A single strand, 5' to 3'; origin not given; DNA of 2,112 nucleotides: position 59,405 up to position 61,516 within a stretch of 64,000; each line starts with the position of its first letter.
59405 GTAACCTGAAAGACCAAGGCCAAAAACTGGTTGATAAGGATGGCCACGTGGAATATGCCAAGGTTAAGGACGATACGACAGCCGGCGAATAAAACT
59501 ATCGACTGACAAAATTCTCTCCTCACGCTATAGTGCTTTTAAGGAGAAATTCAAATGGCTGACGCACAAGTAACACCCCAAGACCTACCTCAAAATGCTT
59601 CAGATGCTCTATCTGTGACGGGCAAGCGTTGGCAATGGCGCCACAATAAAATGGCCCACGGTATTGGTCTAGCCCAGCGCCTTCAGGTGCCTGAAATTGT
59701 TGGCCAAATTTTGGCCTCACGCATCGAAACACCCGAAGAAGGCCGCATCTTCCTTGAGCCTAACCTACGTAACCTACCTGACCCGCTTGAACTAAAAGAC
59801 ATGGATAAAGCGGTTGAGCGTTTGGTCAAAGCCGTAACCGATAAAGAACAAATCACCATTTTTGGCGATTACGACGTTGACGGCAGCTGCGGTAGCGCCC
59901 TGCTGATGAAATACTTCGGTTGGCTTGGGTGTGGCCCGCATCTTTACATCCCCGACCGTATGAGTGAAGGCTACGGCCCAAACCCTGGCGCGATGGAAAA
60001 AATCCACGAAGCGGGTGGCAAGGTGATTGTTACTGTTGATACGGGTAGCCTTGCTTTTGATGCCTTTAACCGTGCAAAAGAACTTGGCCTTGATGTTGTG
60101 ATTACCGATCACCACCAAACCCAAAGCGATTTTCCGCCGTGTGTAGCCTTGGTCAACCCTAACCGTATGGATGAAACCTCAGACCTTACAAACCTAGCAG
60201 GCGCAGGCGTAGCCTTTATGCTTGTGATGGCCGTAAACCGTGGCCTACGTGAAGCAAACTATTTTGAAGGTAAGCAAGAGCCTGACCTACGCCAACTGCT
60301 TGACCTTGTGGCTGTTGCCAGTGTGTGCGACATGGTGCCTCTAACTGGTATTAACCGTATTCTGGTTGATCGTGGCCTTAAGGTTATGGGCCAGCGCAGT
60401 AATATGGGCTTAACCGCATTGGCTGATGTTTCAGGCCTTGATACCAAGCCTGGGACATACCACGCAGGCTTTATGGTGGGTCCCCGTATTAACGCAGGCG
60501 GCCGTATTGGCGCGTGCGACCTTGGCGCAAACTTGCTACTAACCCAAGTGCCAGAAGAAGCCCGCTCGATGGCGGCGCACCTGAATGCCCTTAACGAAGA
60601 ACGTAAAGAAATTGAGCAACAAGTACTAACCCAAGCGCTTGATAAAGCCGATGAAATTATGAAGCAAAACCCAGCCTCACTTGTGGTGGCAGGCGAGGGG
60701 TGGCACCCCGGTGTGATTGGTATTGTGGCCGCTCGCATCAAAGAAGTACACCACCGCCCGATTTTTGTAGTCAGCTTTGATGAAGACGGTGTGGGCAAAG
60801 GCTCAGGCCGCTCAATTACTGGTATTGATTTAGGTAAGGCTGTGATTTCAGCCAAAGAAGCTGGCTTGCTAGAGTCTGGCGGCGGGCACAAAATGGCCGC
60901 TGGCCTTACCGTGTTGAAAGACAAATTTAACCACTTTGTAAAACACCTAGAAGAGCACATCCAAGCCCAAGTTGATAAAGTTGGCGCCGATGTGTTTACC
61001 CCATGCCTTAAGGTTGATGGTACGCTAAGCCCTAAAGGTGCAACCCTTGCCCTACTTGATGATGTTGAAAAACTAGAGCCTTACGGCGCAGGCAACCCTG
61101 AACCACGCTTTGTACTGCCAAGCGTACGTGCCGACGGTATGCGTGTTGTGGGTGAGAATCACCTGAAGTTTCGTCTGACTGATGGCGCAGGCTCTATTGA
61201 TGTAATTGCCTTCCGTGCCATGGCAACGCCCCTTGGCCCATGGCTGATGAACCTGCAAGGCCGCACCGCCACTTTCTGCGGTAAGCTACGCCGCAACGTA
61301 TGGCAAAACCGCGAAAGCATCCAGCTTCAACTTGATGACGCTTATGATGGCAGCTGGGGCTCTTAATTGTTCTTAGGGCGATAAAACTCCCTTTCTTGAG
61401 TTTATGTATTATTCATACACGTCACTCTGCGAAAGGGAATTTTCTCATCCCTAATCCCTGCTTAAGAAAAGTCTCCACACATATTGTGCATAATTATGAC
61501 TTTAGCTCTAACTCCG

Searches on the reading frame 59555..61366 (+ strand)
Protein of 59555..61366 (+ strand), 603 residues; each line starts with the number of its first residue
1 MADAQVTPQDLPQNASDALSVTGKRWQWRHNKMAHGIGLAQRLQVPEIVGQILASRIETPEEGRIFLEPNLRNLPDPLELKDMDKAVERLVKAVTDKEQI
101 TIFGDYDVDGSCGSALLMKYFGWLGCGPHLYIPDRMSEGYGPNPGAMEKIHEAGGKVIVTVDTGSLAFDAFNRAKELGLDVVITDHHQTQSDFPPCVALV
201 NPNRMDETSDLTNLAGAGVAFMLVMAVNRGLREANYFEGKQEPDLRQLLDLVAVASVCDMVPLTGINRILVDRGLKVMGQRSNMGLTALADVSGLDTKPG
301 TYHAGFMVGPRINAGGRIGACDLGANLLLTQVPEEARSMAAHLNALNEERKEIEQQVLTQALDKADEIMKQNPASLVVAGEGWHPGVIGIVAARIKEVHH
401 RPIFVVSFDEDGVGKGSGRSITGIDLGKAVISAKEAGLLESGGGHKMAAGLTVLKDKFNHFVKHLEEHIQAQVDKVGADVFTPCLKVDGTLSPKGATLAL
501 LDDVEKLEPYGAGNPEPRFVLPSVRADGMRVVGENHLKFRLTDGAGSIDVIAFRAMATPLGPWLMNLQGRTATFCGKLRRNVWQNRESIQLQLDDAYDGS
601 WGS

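Call 14: find_encoding_contigs(protein=window:59555-61366:+, flank=10000, max_places=4)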
Protein window:59555-61366:+ (603 aa): 21 contigs read that carry it; 4 places shown.
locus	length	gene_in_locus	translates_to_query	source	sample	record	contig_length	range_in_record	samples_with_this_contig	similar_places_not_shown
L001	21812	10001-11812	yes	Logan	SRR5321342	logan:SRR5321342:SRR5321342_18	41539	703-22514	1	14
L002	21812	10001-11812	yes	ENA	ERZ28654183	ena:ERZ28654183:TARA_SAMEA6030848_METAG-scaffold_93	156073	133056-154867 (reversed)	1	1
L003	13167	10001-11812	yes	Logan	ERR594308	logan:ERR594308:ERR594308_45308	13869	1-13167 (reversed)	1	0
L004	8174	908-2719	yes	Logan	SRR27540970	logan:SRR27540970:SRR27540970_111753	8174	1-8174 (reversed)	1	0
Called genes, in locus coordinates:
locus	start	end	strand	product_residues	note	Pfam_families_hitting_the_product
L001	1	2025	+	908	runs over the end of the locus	?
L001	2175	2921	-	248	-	PF00813:FliP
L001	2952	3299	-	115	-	-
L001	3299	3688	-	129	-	-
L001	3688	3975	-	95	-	PF01312:Bac_export_2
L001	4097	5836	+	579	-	PF02120:Flg_hook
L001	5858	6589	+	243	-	PF03963:FlgD, PF13861:FLgD_tudor, PF13860:FlgD_ig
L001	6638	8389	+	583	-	PF00460:Flg_bb_rod (weak), PF07559:FlgE_D2, PF06429:Flg_bbr_C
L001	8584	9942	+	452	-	PF00890:FAD_binding_2 (weak), PF01266:DAO, PF01494:FAD_binding_3 (faint)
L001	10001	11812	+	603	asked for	PF01368:DHH, PF02272:DHHA1, PF17768:RecJ_OB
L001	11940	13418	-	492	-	PF14401:RLAN, PF02655:ATP-grasp_3 (weak), PF08443:RimK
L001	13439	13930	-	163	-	PF00583:Acetyltransf_1, PF13673:Acetyltransf_10, PF13508:Acetyltransf_7, PF08445:FR47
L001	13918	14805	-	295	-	PF22335:Cas10-Cmr2_palm2 (faint), PF00990:GGDEF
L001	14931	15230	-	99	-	-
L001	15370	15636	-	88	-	-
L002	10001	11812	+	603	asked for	PF01368:DHH, PF02272:DHHA1, PF17768:RecJ_OB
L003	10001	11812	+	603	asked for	PF01368:DHH, PF02272:DHHA1, PF17768:RecJ_OB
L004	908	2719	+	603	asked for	PF01368:DHH, PF02272:DHHA1, PF17768:RecJ_OB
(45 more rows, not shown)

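Call 22: find_homologous_proteins(query=window:59555-61366:+, max_evalue=1e-100)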
Query window:59555-61366:+ (603 aa): 7516 proteins with E <= 1e-100 among 8000 candidates; the best 120 are listed.
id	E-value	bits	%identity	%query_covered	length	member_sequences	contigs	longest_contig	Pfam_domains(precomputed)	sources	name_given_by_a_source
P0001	0.0e+0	1377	100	100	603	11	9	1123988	PF01368.28,PF17768.8,PF02272.25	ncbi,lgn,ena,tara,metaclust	tara:strand:- start:150703 stop:152514 length:1812 start_codon:yes stop_codon:yes gene_type:complete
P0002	0.0e+0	1221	88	100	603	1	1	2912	PF01368.28,PF17768.8,PF02272.25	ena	-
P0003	0.0e+0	1074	79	99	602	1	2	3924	PF01368.28,PF17768.8,PF02272.25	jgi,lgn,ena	-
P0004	1.6e-292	989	73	97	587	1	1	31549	PF01368.28,PF17768.8,PF02272.25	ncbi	-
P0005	2.2e-280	949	71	97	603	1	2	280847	PF01368.28,PF17768.8,PF02272.25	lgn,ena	-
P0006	8.3e-277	937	70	97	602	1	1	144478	PF01368.28,PF17768.8,PF02272.25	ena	-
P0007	3.1e-276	936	70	96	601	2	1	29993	PF01368.28,PF17768.8,PF02272.25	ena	-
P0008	7.7e-255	865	66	96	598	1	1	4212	PF01368.28,PF17768.8,PF02272.25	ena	-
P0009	6.4e-227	773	58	98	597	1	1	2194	PF01368.28,PF17768.8,PF02272.25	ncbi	-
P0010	1.1e-225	769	60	99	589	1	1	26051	PF01368.28,PF17768.8,PF02272.25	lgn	-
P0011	1.8e-224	765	58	97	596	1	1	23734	PF01368.28,PF17768.8,PF02272.25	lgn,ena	-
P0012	2.0e-222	758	59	98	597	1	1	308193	PF01368.28,PF17768.8,PF02272.25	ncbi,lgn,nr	ncbi:MAG: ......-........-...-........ exonuclease RecJ [Proteobacteria bacterium]|nr:single-strande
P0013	2.9e-222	757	58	97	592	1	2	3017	PF01368.28,PF17768.8,PF02272.25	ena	-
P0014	8.1e-219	746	57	98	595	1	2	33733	PF01368.28,PF17768.8,PF02272.25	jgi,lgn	jgi:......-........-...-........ exonuclease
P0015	1.4e-214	732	58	95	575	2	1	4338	PF01368.28,PF17768.8,PF02272.25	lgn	-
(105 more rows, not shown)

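Call 23: find_encoding_contigs(protein=P0002, flank=10000, max_places=3)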
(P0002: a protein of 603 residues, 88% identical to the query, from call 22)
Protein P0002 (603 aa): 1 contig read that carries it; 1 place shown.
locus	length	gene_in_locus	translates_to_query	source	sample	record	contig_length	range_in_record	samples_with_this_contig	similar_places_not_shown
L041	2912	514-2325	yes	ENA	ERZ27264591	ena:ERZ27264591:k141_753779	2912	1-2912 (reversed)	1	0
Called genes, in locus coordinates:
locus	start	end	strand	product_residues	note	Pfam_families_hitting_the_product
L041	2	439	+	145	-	?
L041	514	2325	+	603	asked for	PF01368:DHH, PF02272:DHHA1, PF17768:RecJ_OB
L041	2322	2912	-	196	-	?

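Call 24: find_encoding_contigs(protein=P0003, flank=10000, max_places=3)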
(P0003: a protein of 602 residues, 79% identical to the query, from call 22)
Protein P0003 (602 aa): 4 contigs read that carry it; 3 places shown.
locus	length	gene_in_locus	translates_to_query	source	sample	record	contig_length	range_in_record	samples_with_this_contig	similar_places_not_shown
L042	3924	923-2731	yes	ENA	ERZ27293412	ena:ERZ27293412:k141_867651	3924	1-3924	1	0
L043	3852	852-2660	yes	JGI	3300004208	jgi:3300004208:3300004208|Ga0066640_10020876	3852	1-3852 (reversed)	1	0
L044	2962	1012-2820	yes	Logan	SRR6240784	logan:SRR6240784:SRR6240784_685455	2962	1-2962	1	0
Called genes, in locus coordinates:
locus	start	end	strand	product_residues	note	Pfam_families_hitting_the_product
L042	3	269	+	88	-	?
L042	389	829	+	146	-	PF09361:Phasin_2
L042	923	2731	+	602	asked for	PF01368:DHH, PF02272:DHHA1, PF17768:RecJ_OB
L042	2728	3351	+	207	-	PF11814:DUF3335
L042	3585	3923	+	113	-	?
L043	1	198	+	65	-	?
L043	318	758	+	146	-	PF09361:Phasin_2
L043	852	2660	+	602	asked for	PF01368:DHH, PF02272:DHHA1, PF17768:RecJ_OB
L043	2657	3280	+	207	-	PF11814:DUF3335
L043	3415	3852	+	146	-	?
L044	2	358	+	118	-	?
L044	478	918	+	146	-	PF09361:Phasin_2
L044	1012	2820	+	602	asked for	PF01368:DHH, PF02272:DHHA1, PF17768:RecJ_OB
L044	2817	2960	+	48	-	?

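Call 25: find_encoding_contigs(protein=P0005, flank=10000, max_places=3)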
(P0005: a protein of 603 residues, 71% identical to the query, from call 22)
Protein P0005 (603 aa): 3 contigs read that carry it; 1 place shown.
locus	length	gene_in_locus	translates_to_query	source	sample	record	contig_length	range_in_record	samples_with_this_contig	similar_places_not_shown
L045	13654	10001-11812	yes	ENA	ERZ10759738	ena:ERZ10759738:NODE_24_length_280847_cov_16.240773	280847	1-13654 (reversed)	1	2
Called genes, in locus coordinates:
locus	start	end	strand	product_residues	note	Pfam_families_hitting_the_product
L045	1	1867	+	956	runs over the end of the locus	PF14559:TPR_19 (faint), PF13174:TPR_6 (faint)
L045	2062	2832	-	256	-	PF00813:FliP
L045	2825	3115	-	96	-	PF04347:FliO (weak)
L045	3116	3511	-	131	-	-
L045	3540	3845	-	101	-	PF01312:Bac_export_2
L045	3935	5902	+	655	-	PF02120:Flg_hook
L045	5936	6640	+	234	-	PF03963:FlgD, PF13861:FLgD_tudor, PF13860:FlgD_ig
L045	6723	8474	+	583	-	PF00460:Flg_bb_rod (weak), PF07559:FlgE_D2, PF06429:Flg_bbr_C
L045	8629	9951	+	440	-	PF00890:FAD_binding_2 (weak), PF01266:DAO, PF01494:FAD_binding_3 (faint), PF03486:HI0933_like (faint)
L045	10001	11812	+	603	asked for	PF01368:DHH, PF02272:DHHA1, PF17768:RecJ_OB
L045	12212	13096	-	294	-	PF00990:GGDEF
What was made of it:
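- L045 b and c each face away from the nearest gene (call 25).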

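Call 30: list_cluster_members(proteins=[P0001, P0004, P0005, P0006])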
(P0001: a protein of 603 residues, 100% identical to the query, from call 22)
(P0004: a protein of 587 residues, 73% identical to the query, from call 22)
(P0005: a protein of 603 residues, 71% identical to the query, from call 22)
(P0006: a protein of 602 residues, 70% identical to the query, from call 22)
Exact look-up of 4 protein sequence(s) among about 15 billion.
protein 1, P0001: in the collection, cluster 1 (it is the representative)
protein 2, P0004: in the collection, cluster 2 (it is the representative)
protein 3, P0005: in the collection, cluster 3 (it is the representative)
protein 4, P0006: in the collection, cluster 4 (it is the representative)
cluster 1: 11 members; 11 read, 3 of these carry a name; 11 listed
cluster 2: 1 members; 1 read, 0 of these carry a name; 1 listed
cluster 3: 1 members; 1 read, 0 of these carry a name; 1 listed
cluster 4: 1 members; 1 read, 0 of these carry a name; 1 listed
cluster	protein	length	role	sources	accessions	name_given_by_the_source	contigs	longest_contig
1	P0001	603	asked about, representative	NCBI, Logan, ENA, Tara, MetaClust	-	strand:- start:150703 stop:152514 length:1812 start_codon:yes stop_codon:yes ... | TARA_070_MES_0.45-0.8_scaffold231177_1_gene255637 COG0608 K07462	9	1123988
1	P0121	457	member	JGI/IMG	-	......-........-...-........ exonuclease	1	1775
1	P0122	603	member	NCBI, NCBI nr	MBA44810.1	MAG: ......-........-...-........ exonuclease RecJ [Magnetococcales bacterium] | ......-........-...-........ exonuclease RecJ [Magnetococcales bacterium]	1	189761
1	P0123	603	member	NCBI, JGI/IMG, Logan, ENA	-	-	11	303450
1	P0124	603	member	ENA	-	-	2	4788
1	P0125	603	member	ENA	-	-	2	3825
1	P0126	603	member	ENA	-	-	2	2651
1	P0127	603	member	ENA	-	-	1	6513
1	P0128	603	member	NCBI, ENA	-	-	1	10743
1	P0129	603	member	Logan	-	-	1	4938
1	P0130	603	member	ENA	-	-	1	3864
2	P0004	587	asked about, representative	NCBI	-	-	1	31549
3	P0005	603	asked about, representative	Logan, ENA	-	-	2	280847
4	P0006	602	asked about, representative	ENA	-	-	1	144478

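Call 38: find_encoding_contigs(protein=P0006, flank=10000, max_places=2)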
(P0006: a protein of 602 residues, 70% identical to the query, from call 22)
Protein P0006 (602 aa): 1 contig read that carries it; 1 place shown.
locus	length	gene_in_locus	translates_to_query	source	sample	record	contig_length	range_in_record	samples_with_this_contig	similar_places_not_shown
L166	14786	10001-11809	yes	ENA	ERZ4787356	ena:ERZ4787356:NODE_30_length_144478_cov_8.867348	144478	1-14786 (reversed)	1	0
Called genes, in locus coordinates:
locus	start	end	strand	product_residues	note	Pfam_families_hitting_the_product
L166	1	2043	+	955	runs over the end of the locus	PF14559:TPR_19 (faint)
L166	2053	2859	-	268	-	PF00813:FliP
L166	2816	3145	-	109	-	PF04347:FliO (weak)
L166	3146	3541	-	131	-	-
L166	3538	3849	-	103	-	PF01312:Bac_export_2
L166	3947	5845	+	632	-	PF02120:Flg_hook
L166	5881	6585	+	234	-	PF03963:FlgD, PF13861:FLgD_tudor, PF13860:FlgD_ig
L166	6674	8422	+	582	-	PF00460:Flg_bb_rod, PF07559:FlgE_D2, PF06429:Flg_bbr_C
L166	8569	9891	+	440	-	PF01266:DAO, PF01494:FAD_binding_3 (faint)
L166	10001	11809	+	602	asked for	PF01368:DHH, PF02272:DHHA1, PF17768:RecJ_OB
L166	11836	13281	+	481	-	-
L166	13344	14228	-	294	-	PF00990:GGDEF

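Call 39: find_encoding_contigs(protein=P0004, flank=10000, max_places=2)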
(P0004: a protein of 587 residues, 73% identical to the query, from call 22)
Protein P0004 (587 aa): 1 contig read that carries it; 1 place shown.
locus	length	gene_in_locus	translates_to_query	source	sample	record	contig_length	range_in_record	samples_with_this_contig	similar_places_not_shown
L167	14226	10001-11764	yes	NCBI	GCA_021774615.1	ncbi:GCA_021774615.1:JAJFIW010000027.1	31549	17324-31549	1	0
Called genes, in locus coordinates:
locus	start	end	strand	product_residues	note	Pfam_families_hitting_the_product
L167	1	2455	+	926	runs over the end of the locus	PF13424:TPR_12 (faint), PF13428:TPR_14 (faint)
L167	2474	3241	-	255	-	PF00813:FliP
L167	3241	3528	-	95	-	PF04347:FliO (weak)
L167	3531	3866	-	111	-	-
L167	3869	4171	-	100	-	PF01312:Bac_export_2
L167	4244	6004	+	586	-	PF02120:Flg_hook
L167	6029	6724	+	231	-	PF03963:FlgD, PF13861:FLgD_tudor, PF13860:FlgD_ig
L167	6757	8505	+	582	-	PF00460:Flg_bb_rod, PF07559:FlgE_D2, PF06429:Flg_bbr_C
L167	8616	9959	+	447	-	PF00890:FAD_binding_2 (weak), PF01134:GIDA (faint), PF01266:DAO, PF03486:HI0933_like (faint), PF07992:Pyr_redox_2 (faint)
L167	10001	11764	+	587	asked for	PF01368:DHH, PF02272:DHHA1, PF17768:RecJ_OB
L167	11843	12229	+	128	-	-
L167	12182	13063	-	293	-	PF00990:GGDEF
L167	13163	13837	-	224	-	PF04473:DUF553, PF01841:Transglut_core, PF06035:Peptidase_C93 (weak)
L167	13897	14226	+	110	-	?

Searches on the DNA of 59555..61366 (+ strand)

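Call 90: search_dna_similar(query=L002:19296-19420:+, collection=plasmids, mode=distant, max_evalue=1, max_rows=10)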
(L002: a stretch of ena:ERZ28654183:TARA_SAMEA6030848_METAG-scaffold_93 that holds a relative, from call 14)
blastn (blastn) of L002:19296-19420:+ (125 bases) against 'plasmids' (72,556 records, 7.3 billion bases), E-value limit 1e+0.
Records with a match: 1; places in all: 1; records where one place covers at least 80% of the query: 0.
Best place of each record, by identity: 80-90% 1.
By first word of the organism name: Sinorhizobium 1.
By predicted mobility (MOB-suite, as given by PLSDB): non-mobilizable 1.
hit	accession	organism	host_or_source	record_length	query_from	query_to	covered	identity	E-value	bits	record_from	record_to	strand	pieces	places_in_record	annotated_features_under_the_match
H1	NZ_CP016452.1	Sinorhizobium sp. RAC02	Microbial isolate,Algal phycosphere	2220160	34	77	35%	84.4%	9e-2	44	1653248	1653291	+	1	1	none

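Call 91: search_rna_families(source=L002, start=19270, end=19450, threshold=evalue, max_evalue=10, show_alignments=2)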
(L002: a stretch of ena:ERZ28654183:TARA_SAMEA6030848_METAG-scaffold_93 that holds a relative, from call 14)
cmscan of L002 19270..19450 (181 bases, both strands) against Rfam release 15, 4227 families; matches with E-value up to 10: 11.
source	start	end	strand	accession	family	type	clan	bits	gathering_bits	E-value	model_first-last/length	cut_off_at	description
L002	19365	19405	+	RF01179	snoU83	Gene; snRNA; snoRNA; CD-box;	-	15.3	50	4.2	1-84/84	no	Small nucleolar RNA U83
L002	19365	19405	+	RF00069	SNORD24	Gene; snRNA; snoRNA; CD-box;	-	14.1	41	9.9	1-76/76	no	Small nucleolar RNA SNORD24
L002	19338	19360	+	RF02468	Ms_IGR-4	Gene; sRNA;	-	13.5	55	8.1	1-38/38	no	Mycobacterium sRNA Ms_IGR-4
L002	19270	19329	+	RF00917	mir-708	Gene; miRNA;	CL00086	13.4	71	5.6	28-88/88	5'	mir-708 microRNA precursor family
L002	19366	19409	+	RF01305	sR51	Gene; snRNA; snoRNA; CD-box;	-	12.5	38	4.7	1-56/56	no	Small nucleolar RNA sR51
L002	19328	19413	+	RF02437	SpF44_sRNA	Gene; sRNA;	-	12.4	70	8.4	1-102/102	no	Streptococcus sRNA SpF44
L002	19365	19406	+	RF00070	SNORD29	Gene; snRNA; snoRNA; CD-box;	CL00051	12.1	48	9.9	1-65/65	no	Small nucleolar RNA SNORD29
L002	19366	19388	+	RF01126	sR41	Gene; snRNA; snoRNA; CD-box;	-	12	54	0.89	1-53/53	no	Small nucleolar RNA sR41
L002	19365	19406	+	RF01420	snoR113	Gene; snRNA; snoRNA; CD-box;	-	11.4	47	8.3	1-103/103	no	Small nucleolar RNA snoR113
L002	19300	19329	+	RF02914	DUF805b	Cis-reg;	CL00115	10.5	35.6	2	1-35/35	no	DUF805b RNA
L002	19366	19390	+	RF01139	sR2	Gene; snRNA; snoRNA; CD-box;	-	9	42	8.6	1-57/57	no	Small nucleolar RNA sR2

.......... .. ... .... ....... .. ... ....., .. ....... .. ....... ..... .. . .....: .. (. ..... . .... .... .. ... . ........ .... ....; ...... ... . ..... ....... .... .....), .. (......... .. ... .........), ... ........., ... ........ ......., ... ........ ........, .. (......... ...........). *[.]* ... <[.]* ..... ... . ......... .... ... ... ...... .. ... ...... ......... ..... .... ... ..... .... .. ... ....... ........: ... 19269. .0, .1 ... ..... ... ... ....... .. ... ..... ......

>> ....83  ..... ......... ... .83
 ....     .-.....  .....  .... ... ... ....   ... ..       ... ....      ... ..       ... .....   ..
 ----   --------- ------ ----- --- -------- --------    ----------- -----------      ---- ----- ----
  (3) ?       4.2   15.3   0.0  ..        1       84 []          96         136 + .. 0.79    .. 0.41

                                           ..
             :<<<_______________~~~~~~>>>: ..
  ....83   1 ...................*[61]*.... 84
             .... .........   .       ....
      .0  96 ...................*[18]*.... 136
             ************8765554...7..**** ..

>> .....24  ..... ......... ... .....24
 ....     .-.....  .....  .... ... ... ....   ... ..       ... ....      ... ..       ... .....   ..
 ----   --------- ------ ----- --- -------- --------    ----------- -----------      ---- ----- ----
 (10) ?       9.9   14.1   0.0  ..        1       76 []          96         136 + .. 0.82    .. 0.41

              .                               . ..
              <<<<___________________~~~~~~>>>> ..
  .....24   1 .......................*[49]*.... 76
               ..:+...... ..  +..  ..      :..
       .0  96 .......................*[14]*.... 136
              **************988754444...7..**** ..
